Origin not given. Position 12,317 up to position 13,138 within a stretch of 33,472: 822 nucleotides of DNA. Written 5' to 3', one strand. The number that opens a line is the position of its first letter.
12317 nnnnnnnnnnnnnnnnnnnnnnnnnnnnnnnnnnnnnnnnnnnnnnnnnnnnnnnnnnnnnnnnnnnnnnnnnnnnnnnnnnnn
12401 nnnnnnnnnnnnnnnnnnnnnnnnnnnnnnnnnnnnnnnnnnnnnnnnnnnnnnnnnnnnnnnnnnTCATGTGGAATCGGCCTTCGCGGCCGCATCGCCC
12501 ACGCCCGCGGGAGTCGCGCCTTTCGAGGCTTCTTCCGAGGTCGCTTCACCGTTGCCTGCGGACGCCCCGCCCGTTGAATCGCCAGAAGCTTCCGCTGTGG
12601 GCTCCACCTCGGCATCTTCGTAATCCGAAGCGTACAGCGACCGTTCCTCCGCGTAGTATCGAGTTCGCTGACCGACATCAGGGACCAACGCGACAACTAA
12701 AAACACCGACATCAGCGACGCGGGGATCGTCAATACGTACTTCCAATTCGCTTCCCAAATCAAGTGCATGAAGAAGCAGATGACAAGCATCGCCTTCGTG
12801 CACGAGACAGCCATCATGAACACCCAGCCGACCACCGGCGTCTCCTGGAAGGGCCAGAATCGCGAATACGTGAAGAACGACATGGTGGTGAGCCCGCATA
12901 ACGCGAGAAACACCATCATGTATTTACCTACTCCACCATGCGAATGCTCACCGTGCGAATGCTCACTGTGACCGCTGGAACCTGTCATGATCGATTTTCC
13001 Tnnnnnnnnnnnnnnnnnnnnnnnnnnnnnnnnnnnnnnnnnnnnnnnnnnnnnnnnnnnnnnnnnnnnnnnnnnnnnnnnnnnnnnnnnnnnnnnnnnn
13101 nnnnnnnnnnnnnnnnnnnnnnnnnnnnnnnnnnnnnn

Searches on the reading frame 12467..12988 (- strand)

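Call 36: search_protein_families(library=ncbifam, proteins=[window:12467-12988:-], max_evalue=0.1)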
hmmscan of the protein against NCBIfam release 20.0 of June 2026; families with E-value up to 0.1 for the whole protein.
window:12467-12988:- (173 aa): 3 families
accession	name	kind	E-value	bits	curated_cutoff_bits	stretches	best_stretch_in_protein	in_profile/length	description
TIGR02229.1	caa3_sub_IV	subfamily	5.1e-06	27.2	37.25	1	17-104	3-88/92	caa(3)-type oxidase, subunit IV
NF007878.0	PRK10582.1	equivalog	0.0046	17.1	144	1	7-100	3-94/109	cytochrome o ubiquinol oxidase subunit IV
TIGR02411.1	leuko_A4_hydro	equivalog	0.094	11.4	761.7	0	44-129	138-227/600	leukotriene-A(4) hydrolase/aminopeptidase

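Call 92: search_protein_families(library=pfam, proteins=[window:12467-12988:-], max_evalue=0.001)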
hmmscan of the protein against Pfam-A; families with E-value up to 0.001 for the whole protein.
window:12467-12988:- (173 aa): 1 family
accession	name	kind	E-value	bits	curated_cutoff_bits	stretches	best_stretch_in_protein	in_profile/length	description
PF03626.19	COX4_pro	-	1.4e-09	38.6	28.9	1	24-98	1-72/72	Prokaryotic Cytochrome C oxidase subunit IV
